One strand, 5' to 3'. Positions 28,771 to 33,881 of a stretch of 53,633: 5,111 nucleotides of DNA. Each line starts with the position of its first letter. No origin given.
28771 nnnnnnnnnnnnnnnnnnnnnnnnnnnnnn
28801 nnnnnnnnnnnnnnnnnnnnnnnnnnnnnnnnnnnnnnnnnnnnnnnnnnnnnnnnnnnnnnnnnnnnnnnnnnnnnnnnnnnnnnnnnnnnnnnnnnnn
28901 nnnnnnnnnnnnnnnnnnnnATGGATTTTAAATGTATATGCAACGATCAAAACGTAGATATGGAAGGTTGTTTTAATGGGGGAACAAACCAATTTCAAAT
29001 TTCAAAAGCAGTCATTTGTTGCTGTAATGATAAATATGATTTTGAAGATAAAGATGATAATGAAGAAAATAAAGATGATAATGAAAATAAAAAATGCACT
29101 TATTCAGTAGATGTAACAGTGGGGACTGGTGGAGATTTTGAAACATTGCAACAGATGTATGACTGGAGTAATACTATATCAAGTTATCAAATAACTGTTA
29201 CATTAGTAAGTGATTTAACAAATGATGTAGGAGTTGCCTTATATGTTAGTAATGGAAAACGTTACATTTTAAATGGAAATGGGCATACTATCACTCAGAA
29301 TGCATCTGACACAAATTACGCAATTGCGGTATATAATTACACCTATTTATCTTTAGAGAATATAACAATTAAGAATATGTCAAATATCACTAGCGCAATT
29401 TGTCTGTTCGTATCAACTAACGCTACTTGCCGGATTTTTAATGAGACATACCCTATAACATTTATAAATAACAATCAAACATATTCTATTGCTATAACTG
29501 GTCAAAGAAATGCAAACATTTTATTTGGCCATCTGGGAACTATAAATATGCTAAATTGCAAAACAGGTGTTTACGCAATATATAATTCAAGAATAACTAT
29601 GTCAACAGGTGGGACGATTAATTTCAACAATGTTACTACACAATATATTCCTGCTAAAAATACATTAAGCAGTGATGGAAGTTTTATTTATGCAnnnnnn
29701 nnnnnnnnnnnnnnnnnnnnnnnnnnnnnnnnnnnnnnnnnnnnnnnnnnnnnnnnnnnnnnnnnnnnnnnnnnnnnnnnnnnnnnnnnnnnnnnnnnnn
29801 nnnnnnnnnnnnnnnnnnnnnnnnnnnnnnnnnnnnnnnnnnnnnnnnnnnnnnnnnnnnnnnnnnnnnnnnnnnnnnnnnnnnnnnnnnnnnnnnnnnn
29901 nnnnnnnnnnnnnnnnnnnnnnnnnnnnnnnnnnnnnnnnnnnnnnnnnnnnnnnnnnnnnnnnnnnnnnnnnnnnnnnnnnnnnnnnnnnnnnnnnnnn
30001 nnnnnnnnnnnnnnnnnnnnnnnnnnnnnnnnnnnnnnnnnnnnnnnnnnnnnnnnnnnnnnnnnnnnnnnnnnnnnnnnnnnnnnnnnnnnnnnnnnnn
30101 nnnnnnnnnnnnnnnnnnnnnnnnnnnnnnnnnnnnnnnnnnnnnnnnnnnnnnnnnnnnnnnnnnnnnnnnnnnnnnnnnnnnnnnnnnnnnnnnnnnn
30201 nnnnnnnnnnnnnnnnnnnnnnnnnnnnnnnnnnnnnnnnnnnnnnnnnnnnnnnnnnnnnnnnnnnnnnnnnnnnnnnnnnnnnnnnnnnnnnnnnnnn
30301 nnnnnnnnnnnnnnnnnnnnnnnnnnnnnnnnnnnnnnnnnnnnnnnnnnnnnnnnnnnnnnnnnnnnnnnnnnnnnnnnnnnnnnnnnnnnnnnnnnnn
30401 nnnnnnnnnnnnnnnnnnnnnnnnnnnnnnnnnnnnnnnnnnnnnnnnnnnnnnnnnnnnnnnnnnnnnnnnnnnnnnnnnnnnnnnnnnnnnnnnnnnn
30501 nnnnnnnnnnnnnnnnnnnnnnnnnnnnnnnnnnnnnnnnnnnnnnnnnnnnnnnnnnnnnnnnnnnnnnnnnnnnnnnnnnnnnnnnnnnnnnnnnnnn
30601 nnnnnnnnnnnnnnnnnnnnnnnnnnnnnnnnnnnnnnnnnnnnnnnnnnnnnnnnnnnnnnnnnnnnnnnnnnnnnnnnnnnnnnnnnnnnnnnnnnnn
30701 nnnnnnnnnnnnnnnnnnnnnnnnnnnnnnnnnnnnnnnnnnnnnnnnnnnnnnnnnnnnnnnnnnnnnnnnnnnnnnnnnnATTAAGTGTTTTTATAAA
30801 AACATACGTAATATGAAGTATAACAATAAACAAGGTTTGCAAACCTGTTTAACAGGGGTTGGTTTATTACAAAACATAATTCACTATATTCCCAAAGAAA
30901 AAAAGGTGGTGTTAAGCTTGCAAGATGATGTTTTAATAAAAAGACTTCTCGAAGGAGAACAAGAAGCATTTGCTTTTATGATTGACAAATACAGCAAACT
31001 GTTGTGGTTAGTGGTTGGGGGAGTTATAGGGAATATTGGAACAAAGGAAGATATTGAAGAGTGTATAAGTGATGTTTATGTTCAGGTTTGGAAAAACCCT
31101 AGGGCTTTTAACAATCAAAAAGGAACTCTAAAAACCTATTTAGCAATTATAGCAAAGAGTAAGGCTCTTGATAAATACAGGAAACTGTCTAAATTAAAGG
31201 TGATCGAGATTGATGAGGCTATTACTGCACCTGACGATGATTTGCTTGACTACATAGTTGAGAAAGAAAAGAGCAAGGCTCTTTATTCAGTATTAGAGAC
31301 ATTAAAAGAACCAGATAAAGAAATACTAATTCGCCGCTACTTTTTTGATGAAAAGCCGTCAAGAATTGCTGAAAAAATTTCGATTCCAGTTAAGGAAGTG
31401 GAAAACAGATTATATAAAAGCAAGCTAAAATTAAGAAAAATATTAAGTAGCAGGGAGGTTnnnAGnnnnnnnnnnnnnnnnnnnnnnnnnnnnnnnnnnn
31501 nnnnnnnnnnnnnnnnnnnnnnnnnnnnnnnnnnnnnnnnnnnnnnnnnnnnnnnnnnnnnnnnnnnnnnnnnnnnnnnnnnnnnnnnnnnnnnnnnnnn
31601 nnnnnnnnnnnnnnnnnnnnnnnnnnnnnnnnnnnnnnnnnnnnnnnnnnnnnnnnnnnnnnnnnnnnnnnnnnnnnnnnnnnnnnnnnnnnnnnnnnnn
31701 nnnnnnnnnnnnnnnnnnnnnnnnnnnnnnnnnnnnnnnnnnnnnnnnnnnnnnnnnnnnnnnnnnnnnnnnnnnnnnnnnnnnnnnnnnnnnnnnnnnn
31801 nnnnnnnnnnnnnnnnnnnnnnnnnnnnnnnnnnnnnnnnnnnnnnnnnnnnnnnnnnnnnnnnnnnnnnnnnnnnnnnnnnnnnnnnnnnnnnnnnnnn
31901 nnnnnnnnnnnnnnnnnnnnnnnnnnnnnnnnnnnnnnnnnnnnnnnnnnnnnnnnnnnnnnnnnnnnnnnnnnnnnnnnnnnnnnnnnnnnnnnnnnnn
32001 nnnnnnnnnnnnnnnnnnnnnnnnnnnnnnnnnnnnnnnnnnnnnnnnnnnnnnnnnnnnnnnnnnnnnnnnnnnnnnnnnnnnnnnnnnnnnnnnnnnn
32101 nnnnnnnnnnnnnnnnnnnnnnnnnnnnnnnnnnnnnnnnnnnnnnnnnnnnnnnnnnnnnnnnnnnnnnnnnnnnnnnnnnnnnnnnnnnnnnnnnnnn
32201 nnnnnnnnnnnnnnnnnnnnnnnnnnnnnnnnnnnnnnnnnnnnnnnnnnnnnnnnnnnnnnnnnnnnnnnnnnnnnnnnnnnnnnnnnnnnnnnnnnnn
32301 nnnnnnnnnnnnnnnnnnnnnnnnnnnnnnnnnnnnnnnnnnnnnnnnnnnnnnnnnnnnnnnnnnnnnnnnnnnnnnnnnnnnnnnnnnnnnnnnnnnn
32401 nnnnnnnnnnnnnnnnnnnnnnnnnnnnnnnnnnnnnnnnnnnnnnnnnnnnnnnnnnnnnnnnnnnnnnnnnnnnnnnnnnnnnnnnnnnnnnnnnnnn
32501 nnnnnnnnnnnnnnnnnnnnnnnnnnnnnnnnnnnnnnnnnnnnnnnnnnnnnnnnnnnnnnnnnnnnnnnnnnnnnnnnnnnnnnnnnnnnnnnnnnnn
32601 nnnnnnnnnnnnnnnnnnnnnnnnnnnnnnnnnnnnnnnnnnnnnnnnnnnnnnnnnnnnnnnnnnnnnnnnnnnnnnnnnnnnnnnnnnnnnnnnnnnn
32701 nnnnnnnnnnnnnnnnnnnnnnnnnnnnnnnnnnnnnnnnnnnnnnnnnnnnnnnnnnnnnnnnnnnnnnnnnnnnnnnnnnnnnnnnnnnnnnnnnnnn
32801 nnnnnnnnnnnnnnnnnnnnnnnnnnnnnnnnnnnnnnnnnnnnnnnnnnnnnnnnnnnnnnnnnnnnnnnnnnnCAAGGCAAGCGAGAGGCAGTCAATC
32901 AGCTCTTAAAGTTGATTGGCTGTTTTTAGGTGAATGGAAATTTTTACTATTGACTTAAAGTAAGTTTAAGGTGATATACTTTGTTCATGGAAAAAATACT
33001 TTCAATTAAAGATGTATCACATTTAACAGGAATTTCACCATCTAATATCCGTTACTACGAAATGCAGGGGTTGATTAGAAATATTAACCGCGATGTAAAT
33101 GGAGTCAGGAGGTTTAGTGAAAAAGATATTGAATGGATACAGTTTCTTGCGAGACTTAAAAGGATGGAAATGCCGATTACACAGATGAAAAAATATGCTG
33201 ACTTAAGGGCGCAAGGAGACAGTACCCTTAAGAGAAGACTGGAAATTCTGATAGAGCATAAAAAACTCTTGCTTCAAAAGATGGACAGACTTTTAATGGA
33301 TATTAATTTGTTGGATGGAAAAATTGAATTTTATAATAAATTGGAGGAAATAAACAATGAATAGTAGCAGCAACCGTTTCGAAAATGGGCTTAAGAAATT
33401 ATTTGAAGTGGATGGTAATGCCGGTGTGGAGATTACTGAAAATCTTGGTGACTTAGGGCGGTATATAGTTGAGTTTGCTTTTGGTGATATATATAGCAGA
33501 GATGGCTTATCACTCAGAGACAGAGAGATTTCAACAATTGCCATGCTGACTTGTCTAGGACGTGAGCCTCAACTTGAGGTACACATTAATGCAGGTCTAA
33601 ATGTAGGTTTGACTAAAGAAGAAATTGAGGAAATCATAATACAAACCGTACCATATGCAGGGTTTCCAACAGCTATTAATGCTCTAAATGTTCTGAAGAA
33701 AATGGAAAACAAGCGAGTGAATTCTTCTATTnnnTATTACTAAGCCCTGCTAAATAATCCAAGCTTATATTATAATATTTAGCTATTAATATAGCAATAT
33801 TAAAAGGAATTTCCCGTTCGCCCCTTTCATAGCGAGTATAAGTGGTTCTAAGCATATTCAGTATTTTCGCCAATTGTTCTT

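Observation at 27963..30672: Tandem triplet joining a Cys-rich anchor to a tail-fibre-like beta-helix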

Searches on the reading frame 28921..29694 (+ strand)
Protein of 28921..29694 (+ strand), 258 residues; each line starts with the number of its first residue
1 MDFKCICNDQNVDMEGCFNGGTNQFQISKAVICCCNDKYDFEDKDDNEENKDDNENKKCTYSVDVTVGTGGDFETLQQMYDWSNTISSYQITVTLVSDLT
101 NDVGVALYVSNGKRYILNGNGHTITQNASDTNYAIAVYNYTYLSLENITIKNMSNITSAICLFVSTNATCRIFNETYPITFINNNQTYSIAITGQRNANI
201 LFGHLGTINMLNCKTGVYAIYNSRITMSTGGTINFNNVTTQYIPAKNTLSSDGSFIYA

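Call 4: search_protein_families(library=pfam, proteins=[window:28921-29694:+], max_evalue=10)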
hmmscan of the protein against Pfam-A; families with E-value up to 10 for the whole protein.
window:28921-29694:+ (258 aa): 0 families

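Call 5: search_protein_families(library=ncbifam, proteins=[window:28921-29694:+], max_evalue=10)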
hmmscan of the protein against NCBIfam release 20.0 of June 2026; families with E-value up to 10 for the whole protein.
window:28921-29694:+ (258 aa): 2 families
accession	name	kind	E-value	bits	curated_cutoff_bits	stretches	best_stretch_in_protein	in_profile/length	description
NF053511.1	tRNA_U34_MnmM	equivalog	0.00019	21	135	1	57-157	16-113/183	tRNA 5-(aminomethyl)-2-thiouridylate-methyltransferase MnmM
NF040868.1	carboxypep_CpsA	equivalog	0.097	11.4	500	1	148-188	270-310/391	carboxypeptidase CpsA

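Call 7: find_homologous_proteins(query=window:28921-29694:+)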
Query window:28921-29694:+ (258 aa): 3 proteins with E <= 0.001 among 187 candidates.
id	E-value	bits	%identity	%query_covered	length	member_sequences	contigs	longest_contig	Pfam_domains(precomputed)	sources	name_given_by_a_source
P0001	5.9e-167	571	100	100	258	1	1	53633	-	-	-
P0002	1.2e-99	351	66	100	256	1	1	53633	-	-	-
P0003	1.8e-95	337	63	99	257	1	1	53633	-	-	-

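Call 47: search_protein_families(library=phrogs, proteins=[window:28921-29694:+], max_evalue=0.01)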
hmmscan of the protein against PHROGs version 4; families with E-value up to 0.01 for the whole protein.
window:28921-29694:+ (258 aa): 1 family
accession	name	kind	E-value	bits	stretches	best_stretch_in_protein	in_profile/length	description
phrog_8942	-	unknown function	0.00097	19.4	1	50-238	132-324/370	-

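Call 63: predict_structure(alignment_id=A5)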
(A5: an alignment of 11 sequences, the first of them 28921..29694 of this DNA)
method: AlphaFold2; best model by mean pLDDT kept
length: 258 residues; sequences in the alignment: 11
mean_pLDDT: 78.7   pTM: 0.75
mean pLDDT of the five models: 78.7, 78.7, 78.6, 77.3, 76.4
residues with pLDDT >= 90: 144; 70-90: 49; 50-70: 6; < 50: 59
segments of 3 or more residues with pLDDT < 50: 1-59
pLDDT, mean of each block of 10 residues (from residue 1): 33 32 39 40 35 39 90 94 85 96 91 92 93 93 95 89 95 87 92 96 84 97 87 91 95 92
secondary structure, 60 per line:
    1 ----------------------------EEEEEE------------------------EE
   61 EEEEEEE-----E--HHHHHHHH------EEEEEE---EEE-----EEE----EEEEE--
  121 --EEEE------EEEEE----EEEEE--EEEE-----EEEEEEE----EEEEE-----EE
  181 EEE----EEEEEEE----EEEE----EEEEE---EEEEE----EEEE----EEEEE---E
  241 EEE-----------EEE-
elements in order: E29-34 E59-67 H76-83 E90-95 E99-101 E107-109 E114-118 E123-126 E133-137 E142-146 E149-152 E158-164 E169-173 E179-183 E188-194 E199-202 E207-211 E215-219 E224-227 E232-236 E240-243 E255-257

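Call 67: fold_search(model_id=the predicted structure, library=pdb)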
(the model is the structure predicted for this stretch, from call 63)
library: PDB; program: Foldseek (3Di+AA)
matches with E <= 10: 125; with E <= 0.001: 0
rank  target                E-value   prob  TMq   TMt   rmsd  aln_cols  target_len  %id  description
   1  5c1c                  7.2e-03  0.99  0.34  0.30  11.7       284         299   12  Crystal Structure of the Pectin Methylesterase from Aspergillus niger in Deglycosylated Form (released 2015-07-01)
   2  5c1e                  3.5e-02  0.91  0.33  0.29  12.4       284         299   12  Crystal Structure of the Pectin Methylesterase from Aspergillus niger in Penultimately Deglycosylated Form (N-acetylgluc (released 2015-07-01)
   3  5g5o_B                7.8e-02  0.77  0.35  0.28  10.4       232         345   12  Structure of the snake adenovirus 1 hexon-interlacing LH3 protein, native (released 2017-06-07)
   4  4z03_B                9.0e-02  0.89  0.35  0.44   7.4       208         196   12  C. bescii Family 3 pectate lyase double mutant K108A in complex with trigalacturonic acid (released 2015-12-23)
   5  1jrg_A                9.0e-02  0.23  0.23  0.18  12.9       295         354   11  Crystal Structure of the R3 form of Pectate Lyase A, Erwinia chrysanthemi (released 2002-06-19)
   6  8tne_B                1.1e-01  0.82  0.33  0.27  10.0       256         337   10  Crystal structure of bacterial pectin methylesterase Pme8A from rumen Butyrivibrio (released 2023-08-16)
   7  4yz0_A                1.3e-01  0.77  0.33  0.42   8.8       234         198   12  C. bescii Family 3 pectate lyase double mutant K108A/E39Q in complex with trigalacturonic acid (released 2015-12-23)
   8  8tne_C                1.6e-01  0.85  0.39  0.31   9.7       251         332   12  Crystal structure of bacterial pectin methylesterase Pme8A from rumen Butyrivibrio (released 2023-08-16)
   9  6qi5_Q                1.6e-01  0.57  0.32  0.24   9.8       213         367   11  Near Atomic Structure of an Atadenovirus Shows a possible gene duplication event and Intergenera Variations in Cementi (released 2020-08-05)
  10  4mxn_B                1.7e-01  0.20  0.22  0.25  12.8       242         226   11  Crystal structure of a putative glycosyl hydrolase (PARMER_00599) from Parabacteroides merdae ATCC 43184 at 1.95 A res (released 2013-10-23)
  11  9mm2                  1.8e-01  0.87  0.36  0.23   7.3       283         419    8  Crystal structure of bacterial pectin methylesterase PmeC5 from B. fibrisolvens D1T (released 2025-01-15)
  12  8bwk_C                1.8e-01  0.38  0.30  0.13  12.8       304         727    8  Metagenomic derived PL6 alginate lyase (released 2023-12-20)
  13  8tne_A                1.9e-01  0.51  0.33  0.27  10.3       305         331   10  Crystal structure of bacterial pectin methylesterase Pme8A from rumen Butyrivibrio (released 2023-08-16)
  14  6fi2_A                1.9e-01  0.12  0.20  0.16  12.8       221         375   11  VexL: A periplasmic depolymerase provides new insight into ABC transporter-dependent secretion of bacterial capsular p (released 2018-05-02)
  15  4yz0_B                2.2e-01  0.12  0.18  0.22  13.7       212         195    9  C. bescii Family 3 pectate lyase double mutant K108A/E39Q in complex with trigalacturonic acid (released 2015-12-23)
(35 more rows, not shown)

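Call 68: fold_search(model_id=the predicted structure, library=viral)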
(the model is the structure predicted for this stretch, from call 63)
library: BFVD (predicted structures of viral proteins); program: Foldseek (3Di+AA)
matches with E <= 10: 340; with E <= 0.001: 3
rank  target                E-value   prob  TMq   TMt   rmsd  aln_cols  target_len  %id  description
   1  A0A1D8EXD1            3.6e-06  1.00  0.41  0.44   9.3       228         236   21  Uncharacterized protein [Campylobacter phage vB_CjeM_Los1]
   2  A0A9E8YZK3            6.7e-05  1.00  0.44  0.39   8.8       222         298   21  (no name in the UniProt tables at hand)
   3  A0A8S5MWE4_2          5.6e-04  1.00  0.42  0.16  17.9       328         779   12  Tail protein [Siphoviridae sp. ctsBB38]
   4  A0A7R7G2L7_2          8.6e-03  0.99  0.37  0.10  11.9       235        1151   14  (no name in the UniProt tables at hand)
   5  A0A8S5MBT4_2          1.4e-02  0.97  0.39  0.12  17.6       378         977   11  Tail protein [Siphoviridae sp. ctG7D9]
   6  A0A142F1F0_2          1.8e-02  0.99  0.47  0.18  18.9       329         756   11  Putative tail fiber protein [Bacillus phage Shbh1]
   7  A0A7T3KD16            2.1e-02  0.47  0.24  0.17  12.5       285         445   11  Receptor binding protein 1 [Campylobacter phage F336]
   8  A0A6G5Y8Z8            2.6e-02  0.95  0.37  0.22   9.4       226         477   15  (no name in the UniProt tables at hand)
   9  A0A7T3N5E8            3.2e-02  0.99  0.39  0.46   8.8       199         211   13  Receptor binding protein 2 [Campylobacter phage F374]
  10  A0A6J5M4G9            3.4e-02  0.85  0.37  0.18  14.2       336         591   10  Pectate lyase superfamily protein [uncultured Caudovirales phage]
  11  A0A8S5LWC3            3.7e-02  1.00  0.48  0.29   6.2       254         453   16  Putative pectinesterase/pectinesterase inhibitor [Podoviridae sp. ctx9R1]
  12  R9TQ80                6.1e-02  0.97  0.40  0.20   8.9       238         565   11  Uncharacterized protein [Halorubrum virus CGphi46]
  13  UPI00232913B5         6.8e-02  0.63  0.30  0.14  11.3       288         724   10  (no name look-up for this kind of identifier)
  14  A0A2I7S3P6            7.9e-02  0.97  0.42  0.18   7.8       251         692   11  (no name in the UniProt tables at hand)
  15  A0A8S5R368            8.8e-02  0.47  0.30  0.25  12.8       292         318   11  Uncharacterized protein [Siphoviridae sp. ct6d71]
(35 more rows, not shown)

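Call 91: search_dna_similar(query=window:28921-29694:+, collection=phages, mode=protein, max_evalue=0.1, max_rows=15)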
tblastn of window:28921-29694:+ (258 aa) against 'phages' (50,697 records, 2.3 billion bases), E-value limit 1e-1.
Records with a match: 30; places in all: 30; records where one place covers at least 80% of the query: 0.
Best place of each record, by identity: <60% 30.
By first word of the organism name: Campylobacter 30.
By host as written in the record: Campylobacter jejuni NCTC12662 13; Campylobacter jejuni 9; Campylobacter jejuni subsp. jejuni 3; Campylobacter jejuni NCTC 11168 2; Campylobacter jejuni 2206 1; Campylobacter jejuni LBA65 1; Campylobacter coli 1.
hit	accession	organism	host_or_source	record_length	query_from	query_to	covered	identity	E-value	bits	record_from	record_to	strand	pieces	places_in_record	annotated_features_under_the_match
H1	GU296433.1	Campylobacter phage NCTC12673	Campylobacter jejuni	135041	61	223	63%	29.4%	7e-4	47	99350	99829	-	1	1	hypothetical protein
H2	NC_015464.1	Campylobacter phage NCTC12673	Campylobacter jejuni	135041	61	223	63%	29.4%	7e-4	47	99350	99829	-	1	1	hypothetical protein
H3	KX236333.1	Campylobacter phage PC14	Campylobacter jejuni NCTC 11168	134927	61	223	63%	29.4%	1e-3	46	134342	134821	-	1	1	hypothetical protein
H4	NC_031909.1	Campylobacter phage PC14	Campylobacter jejuni NCTC 11168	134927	61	223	63%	29.4%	1e-3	46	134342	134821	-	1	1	hypothetical protein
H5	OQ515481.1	Campylobacter phage vB_Cj_QDYZ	Campylobacter jejuni 2206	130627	61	223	63%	28.8%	1e-2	43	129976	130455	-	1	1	receptor binding protein 4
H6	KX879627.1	Campylobacter phage vB_CjeM_Los1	Campylobacter jejuni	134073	61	223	63%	28.4%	2e-3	45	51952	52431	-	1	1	hypothetical protein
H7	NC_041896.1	Campylobacter phage vB_CjeM_Los1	Campylobacter jejuni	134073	61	223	63%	28.4%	2e-3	45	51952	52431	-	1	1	hypothetical protein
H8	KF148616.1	Campylobacter phage CP8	Campylobacter jejuni subsp. jejuni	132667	61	223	63%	27.8%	4e-3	44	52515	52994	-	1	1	hypothetical protein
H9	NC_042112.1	Campylobacter phage CP81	Campylobacter jejuni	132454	61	223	63%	27.8%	5e-3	44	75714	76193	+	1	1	hypothetical protein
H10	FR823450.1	Campylobacter phage CP81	Campylobacter jejuni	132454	61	223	63%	27.8%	5e-3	44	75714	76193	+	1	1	hypothetical protein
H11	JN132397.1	Campylobacter phage CPX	Campylobacter jejuni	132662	61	223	63%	27.8%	5e-3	44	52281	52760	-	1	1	hypothetical protein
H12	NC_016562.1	Campylobacter phage CPX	Campylobacter jejuni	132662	61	223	63%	27.8%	5e-3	44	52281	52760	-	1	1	hypothetical protein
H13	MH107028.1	Campylobacter phage CP39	Campylobacter jejuni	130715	61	223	63%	27.8%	7e-3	44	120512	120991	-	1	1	hypothetical protein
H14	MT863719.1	Campylobacter phage F356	Campylobacter jejuni NCTC12662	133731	61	223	63%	27.2%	2e-2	42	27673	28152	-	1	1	rbp4: receptor binding protein 4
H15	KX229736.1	Campylobacter phage PC5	Campylobacter jejuni LBA65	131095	61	223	63%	27.2%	3e-2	42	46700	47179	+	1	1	hypothetical protein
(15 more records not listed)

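Call 93: get_annotated_region(hit=H14, flank=5000)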
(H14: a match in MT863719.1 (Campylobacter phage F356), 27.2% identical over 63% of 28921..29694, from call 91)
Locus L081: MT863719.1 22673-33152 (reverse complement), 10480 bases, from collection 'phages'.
description: Campylobacter phage F356, complete genome.
organism: Campylobacter phage F356 (NCBI taxid 2794365)
taxonomy: Viruses; Duplodnaviria; Heunggongvirae; Uroviricota; Caudoviricetes; Eucampyvirinae; Fletchervirus; Fletchervirus CPX
host: Campylobacter jejuni NCTC12662; source: chicken fecal sample; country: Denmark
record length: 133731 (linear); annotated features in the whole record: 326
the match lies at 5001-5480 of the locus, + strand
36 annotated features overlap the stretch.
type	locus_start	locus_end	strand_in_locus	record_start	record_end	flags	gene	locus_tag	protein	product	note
regulatory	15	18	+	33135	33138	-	-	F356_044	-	ribosome_binding_site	-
CDS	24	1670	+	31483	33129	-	-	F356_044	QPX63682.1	putative recombination endonuclease subunit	-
regulatory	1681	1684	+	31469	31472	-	rbp1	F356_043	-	ribosome_binding_site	-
CDS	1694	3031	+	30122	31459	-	rbp1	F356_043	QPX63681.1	receptor binding protein 1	InterPro:IPR011050 Pectin lyase fold/virulence factor; InterPro:IPR012334 Pectin lyase fold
regulatory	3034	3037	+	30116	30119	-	rbp2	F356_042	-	ribosome_binding_site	-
CDS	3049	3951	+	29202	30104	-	rbp2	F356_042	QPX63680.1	receptor binding protein 2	InterPro:IPR012334 Pectin lyase fold; Contains polymeric G (polyG) tract at pos. 91 bp (31 aa). Here the G tract is ...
repeat_region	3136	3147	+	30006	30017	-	rbp2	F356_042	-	-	polymeric G (polyG) tract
regulatory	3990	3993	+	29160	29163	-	rbp3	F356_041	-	ribosome_binding_site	-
CDS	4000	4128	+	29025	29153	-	rbp3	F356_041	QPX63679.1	receptor binding protein 3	Pectinesterase parallel beta helix, pectin methylesterase; probability: 99.25; E-value: 0.27; Contains polymeric G ...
repeat_region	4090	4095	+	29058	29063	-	rbp3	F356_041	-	-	polymeric G (polyG) tract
CDS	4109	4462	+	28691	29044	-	rbp3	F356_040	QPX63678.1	receptor binding protein 3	Pectinesterase parallel beta helix, pectin methylesterase; probability: 99.25; E-value: 0.27; Contains polymeric G ...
repeat_region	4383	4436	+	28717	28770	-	rbp3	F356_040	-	-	polymeric A (polyA) tract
CDS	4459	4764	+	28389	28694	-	rbp3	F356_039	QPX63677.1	receptor binding protein 3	Pectinesterase parallel beta helix, pectin methylesterase; probability: 99.25; E-value: 0.27; Contains polymeric G ...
regulatory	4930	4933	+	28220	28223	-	rbp4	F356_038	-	ribosome_binding_site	-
CDS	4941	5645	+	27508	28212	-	rbp4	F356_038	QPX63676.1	receptor binding protein 4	InterPro:IPR011050 Pectin lyase fold/virulence factor; InterPro:IPR012334 Pectin lyase fold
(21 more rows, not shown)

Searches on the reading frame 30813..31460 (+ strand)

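Call 10: search_protein_families(library=pfam, proteins=[window:30813-31460:+], max_evalue=0.001)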
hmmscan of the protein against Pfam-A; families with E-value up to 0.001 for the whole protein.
window:30813-31460:+ (216 aa): 2 families
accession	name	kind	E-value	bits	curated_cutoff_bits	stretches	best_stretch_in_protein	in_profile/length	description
PF04542.20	Sigma70_r2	-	4.7e-09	36.4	24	1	58-126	3-69/71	Sigma-70 region 2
PF08281.18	Sigma70_r4_2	-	2.1e-08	34.1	25.7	1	155-207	2-54/54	Sigma-70, region 4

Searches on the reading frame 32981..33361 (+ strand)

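Call 10: search_protein_families(library=pfam, proteins=[window:32981-33361:+], max_evalue=0.001)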
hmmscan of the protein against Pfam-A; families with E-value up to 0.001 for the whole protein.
window:32981-33361:+ (127 aa): 2 families
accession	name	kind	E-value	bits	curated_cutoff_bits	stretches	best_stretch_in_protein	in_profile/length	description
PF13411.12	MerR_1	-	3.5e-13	49.9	21.6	1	8-73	2-66/69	MerR HTH family regulatory protein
PF00376.29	MerR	-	1.2e-11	44.7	28.2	1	8-45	1-38/38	MerR family regulatory protein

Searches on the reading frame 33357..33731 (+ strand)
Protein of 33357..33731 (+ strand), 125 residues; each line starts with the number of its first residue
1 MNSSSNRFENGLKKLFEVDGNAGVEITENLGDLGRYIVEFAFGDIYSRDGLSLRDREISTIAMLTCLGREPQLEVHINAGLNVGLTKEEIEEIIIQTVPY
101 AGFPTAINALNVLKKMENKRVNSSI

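Call 10: search_protein_families(library=pfam, proteins=[window:33357-33731:+], max_evalue=0.001)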
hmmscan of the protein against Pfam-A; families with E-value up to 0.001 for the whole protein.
window:33357-33731:+ (125 aa): 1 family
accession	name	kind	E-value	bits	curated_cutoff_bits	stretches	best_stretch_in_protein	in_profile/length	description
PF02627.25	CMD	-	1.6e-21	76.5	23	1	32-114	2-83/84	Carboxymuconolactone decarboxylase family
